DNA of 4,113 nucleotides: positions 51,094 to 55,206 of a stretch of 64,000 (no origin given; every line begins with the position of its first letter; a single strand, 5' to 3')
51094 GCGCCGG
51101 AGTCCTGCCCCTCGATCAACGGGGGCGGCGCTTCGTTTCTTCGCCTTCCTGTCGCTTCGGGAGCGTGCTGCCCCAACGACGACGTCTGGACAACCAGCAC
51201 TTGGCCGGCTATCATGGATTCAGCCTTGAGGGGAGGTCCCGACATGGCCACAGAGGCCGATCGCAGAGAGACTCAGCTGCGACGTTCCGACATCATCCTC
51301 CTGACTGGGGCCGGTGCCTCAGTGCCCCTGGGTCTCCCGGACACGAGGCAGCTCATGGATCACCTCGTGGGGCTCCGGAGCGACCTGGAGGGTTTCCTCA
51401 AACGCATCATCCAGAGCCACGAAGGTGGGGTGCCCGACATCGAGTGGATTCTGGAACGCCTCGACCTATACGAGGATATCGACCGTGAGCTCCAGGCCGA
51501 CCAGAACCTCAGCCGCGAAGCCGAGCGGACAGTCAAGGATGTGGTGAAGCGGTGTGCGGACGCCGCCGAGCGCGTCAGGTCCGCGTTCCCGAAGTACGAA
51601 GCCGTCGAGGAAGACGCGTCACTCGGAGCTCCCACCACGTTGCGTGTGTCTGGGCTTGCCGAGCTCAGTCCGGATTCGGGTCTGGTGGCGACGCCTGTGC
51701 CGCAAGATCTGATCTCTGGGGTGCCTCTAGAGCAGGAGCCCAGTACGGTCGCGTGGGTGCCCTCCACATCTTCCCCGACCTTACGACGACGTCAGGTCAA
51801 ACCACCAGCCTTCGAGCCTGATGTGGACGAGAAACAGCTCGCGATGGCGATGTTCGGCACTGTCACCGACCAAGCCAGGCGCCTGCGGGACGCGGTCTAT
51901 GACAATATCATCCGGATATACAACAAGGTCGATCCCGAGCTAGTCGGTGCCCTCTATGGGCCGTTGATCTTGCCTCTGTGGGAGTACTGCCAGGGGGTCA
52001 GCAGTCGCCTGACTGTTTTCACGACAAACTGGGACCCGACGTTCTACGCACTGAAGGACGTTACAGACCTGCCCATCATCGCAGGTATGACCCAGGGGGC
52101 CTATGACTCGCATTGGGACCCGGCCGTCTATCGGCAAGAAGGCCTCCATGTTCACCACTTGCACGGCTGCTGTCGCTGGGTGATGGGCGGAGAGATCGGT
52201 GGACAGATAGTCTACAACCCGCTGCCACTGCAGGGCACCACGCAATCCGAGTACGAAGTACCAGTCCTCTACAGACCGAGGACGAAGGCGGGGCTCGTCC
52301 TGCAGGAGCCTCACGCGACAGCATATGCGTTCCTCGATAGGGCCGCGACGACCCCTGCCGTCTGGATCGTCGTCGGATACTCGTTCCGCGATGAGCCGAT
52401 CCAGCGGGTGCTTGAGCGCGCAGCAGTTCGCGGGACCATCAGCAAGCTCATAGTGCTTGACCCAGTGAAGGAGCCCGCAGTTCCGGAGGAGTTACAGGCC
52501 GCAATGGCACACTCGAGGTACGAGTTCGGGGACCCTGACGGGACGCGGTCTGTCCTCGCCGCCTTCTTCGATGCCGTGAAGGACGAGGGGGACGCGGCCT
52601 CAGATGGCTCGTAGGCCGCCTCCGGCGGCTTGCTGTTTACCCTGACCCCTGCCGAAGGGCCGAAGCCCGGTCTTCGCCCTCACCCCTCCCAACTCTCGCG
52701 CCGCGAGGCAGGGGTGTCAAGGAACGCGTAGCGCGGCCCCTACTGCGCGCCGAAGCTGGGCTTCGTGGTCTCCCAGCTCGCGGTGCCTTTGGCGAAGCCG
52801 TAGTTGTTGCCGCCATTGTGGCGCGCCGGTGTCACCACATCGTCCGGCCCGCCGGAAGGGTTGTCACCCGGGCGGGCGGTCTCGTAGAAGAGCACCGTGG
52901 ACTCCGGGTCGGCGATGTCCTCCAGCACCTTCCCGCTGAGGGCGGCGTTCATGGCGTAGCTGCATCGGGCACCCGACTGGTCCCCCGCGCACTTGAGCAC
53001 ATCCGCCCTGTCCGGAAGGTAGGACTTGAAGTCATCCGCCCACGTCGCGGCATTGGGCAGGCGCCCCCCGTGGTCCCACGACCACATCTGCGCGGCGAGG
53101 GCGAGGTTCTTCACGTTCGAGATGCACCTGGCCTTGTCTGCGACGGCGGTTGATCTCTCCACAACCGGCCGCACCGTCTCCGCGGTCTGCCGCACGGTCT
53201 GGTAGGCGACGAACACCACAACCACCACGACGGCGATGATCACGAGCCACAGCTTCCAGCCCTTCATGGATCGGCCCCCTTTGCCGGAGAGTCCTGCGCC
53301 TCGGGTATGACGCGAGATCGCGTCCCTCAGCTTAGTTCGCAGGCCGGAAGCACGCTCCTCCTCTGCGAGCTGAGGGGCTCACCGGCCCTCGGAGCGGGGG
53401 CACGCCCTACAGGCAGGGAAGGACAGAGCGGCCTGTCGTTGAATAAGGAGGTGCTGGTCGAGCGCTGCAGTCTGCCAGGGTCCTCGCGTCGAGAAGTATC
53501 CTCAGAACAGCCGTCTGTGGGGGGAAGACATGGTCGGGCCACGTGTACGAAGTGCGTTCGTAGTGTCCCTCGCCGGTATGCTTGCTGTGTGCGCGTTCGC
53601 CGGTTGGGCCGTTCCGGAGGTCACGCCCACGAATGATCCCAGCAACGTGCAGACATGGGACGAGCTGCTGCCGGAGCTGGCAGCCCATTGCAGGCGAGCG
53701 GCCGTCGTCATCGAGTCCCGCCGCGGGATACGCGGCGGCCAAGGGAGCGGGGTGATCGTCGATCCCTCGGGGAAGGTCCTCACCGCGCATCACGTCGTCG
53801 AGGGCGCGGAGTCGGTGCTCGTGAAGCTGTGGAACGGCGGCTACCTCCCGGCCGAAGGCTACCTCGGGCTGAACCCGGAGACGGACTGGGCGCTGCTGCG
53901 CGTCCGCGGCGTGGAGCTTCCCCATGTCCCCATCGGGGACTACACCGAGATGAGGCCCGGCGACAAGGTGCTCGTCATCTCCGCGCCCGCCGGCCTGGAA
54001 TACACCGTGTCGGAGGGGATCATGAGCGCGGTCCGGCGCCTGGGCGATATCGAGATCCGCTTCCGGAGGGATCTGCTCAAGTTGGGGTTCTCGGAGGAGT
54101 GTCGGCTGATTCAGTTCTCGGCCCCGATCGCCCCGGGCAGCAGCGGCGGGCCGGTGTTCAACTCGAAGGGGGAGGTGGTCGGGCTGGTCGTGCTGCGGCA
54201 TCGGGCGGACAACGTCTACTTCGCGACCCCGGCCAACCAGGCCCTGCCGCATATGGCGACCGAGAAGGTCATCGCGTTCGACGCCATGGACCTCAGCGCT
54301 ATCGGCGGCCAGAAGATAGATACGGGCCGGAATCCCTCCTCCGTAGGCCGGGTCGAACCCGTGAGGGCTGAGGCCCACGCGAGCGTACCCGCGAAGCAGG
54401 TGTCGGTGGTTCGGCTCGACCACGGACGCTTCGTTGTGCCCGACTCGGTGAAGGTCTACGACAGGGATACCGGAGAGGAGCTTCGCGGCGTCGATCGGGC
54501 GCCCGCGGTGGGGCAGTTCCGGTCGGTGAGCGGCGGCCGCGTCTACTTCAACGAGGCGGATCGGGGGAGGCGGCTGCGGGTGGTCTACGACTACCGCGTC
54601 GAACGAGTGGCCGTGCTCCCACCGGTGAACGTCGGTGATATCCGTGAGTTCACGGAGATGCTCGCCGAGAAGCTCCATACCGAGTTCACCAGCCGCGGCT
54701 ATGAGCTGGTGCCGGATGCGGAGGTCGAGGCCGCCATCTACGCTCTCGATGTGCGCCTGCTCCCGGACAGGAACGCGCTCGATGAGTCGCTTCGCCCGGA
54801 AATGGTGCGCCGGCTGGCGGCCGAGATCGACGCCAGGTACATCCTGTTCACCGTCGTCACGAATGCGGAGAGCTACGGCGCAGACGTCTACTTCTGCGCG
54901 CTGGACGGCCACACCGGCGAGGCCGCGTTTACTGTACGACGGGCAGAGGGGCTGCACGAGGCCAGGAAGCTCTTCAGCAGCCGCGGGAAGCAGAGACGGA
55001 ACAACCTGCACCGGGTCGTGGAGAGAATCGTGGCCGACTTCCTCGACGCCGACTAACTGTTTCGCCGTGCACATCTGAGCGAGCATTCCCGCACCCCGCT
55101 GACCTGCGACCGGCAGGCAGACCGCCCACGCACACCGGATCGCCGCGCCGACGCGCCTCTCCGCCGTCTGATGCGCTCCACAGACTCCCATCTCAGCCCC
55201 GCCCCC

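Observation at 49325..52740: Second lower-GC island: HAD/NT5C-like 5'-nucleotidase, 4-TM membrane protein and a stand-alone SIR2_2-like protein (candidate anti-phage defence locus)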

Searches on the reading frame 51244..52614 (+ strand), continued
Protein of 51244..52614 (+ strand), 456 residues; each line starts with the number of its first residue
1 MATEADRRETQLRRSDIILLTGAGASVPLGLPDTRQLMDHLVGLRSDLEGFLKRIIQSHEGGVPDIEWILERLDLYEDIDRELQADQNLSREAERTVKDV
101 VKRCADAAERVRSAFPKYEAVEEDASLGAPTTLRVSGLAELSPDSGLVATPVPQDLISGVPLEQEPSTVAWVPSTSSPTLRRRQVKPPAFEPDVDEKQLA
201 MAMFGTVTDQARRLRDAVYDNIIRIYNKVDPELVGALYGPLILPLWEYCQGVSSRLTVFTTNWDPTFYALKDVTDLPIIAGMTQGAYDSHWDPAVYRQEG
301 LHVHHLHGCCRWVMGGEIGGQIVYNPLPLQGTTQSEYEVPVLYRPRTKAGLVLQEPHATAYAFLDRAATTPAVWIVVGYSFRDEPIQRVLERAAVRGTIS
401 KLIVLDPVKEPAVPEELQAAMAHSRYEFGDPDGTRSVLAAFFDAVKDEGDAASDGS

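Call 93: search_protein_families(library=padloc, proteins=[L012:9968-11389:+, L022:2126-3451:+, L004:424-1917:+, L006:10978-11757:+], max_evalue=0.001)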
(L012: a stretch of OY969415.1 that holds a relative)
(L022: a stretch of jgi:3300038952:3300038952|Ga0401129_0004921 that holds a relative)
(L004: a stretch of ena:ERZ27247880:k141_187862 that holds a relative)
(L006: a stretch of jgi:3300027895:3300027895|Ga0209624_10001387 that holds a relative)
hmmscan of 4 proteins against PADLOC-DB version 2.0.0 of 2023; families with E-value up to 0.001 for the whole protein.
L012:9968-11389:+ (473 aa): 12 families
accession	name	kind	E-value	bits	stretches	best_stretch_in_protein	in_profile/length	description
PDLC02408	Aga_SIR2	-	1.2e-14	52.2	1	249-408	146-295/343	Class II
PDLC02414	Aga_SIR2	-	3.1e-14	51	1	247-404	114-262/313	-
PDLC04087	SIR2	-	9.6e-14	49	1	242-398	122-284/343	-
PDLC04084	SIR2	-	1.6e-10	38.8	1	298-402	242-345/414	-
PDLC04093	SIR2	-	1.4e-09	35.5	1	206-388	109-292/395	-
PDLC04094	SIR2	-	3e-08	31.3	1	241-389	139-284/399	-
PDLC04088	SIR2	-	3.1e-08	31.2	1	249-394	171-320/390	-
PDLC04078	SIR2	-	8.3e-08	30.2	1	295-398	12-113/171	-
PDLC04081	SIR2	-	2.2e-06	25.1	1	208-383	95-280/345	-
PDLC04096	SIR2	-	3.1e-06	24.9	1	253-398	24-171/230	-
PDLC04092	SIR2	-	2.2e-05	22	0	253-381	120-242/318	-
PDLC04082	SIR2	-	5.4e-05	20.2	0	295-392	189-279/345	-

L022:2126-3451:+ (441 aa): 12 families
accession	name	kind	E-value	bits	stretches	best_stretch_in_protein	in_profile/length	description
PDLC02414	Aga_SIR2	-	1.2e-13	49.1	1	242-401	112-261/313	-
PDLC02408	Aga_SIR2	-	1.1e-11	42.4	1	245-404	144-293/343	Class II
PDLC04087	SIR2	-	1.7e-11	41.6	1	245-397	128-285/343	-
PDLC04088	SIR2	-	3.3e-10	37.7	1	235-397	156-325/390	-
PDLC04094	SIR2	-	6.9e-10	36.7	1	207-387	111-284/399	-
PDLC04084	SIR2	-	1.1e-09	36.1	1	225-402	157-346/414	-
PDLC04096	SIR2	-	2.2e-09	35.2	1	248-397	21-173/230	-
PDLC04078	SIR2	-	1.6e-08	32.5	1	291-397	10-114/171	-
PDLC04093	SIR2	-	2e-07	28.4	1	207-395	113-300/395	-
PDLC04081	SIR2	-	3.2e-05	21.3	0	205-384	99-283/345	-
PDLC04077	SIR2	-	0.00011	20.2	1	333-401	12-80/135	-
PDLC04076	SIR2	-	0.00095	16.5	0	365-412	300-347/406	-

L004:424-1917:+ (497 aa): 12 families
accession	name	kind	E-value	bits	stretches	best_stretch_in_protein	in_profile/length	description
PDLC02414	Aga_SIR2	-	4.6e-13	47.2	1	269-431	108-261/313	-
PDLC02408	Aga_SIR2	-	1.2e-12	45.7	1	235-439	109-298/343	Class II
PDLC04084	SIR2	-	7.4e-09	33.3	1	326-441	242-355/414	-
PDLC04087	SIR2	-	4.3e-07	27.1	1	277-425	130-283/343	-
PDLC04078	SIR2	-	1.8e-06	25.8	1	324-427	13-113/171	-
PDLC04096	SIR2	-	5.5e-05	20.8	1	321-426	69-172/230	-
PDLC04076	SIR2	-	5.9e-05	20.4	0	395-447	300-352/406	-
PDLC04088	SIR2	-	0.0001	19.6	1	318-440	216-338/390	-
PDLC04081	SIR2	-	0.00016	19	0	324-428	194-297/345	-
PDLC04075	SIR2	-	0.00027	17.8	0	324-414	248-333/414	-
PDLC04093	SIR2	-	0.00072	16.6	0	233-418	108-294/395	-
PDLC04094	SIR2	-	0.00097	16.4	0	278-415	148-282/399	-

L006:10978-11757:+ (259 aa): 0 families

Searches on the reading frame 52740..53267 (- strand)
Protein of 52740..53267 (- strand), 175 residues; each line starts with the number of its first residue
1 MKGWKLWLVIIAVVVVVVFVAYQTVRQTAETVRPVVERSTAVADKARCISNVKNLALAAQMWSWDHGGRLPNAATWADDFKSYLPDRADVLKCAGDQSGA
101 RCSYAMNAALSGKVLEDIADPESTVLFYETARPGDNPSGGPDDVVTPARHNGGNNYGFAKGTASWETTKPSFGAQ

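Call 3: search_protein_families(library=pfam, proteins=[window:52740-53267:-], max_evalue=0.1)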
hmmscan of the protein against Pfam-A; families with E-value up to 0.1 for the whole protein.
window:52740-53267:- (175 aa): 1 family
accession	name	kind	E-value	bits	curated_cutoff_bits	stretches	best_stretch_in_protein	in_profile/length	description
PF14589.11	NrfD_2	-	0.056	13.6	27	1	1-38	113-150/281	Polysulfide reductase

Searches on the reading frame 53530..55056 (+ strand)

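Call 71: search_protein_families(library=padloc, proteins=[window:53530-55056:+], max_evalue=0.001)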
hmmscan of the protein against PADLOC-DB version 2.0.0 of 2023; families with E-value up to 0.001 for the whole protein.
window:53530-55056:+ (508 aa): 4 families
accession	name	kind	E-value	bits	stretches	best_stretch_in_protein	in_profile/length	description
PDLC02960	RT-Protease_XI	-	8.4e-09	32.9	1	50-222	330-485/506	single gene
PDLC02959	RT-Protease_XI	-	2.4e-08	31.4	1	47-223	329-489/510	single gene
PDLC03855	LmuA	-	1.8e-07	28.8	1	55-220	8-167/425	-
PDLC04593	PDC-M35A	-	0.00068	17.5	0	72-98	23-49/216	-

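Call 72: search_protein_families(library=pfam, proteins=[window:53530-55056:+], max_evalue=0.001)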
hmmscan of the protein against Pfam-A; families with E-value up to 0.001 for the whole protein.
window:53530-55056:+ (508 aa): 4 families
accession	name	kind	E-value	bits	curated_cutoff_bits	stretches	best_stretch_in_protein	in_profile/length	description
PF13365.12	Trypsin_2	-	6.5e-28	98.7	27.6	1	72-219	1-144/144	Trypsin-like peptidase domain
PF00089.32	Trypsin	-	1.1e-07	32.3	20.6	1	71-235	26-213/220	Trypsin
PF16539.10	FlgT_M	-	2.5e-05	25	31.2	1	367-446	26-100/158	Flagellar assembly protein T, middle domain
PF10459.15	Peptidase_S46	-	0.00054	19.2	22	0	200-220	630-650/698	Peptidase S46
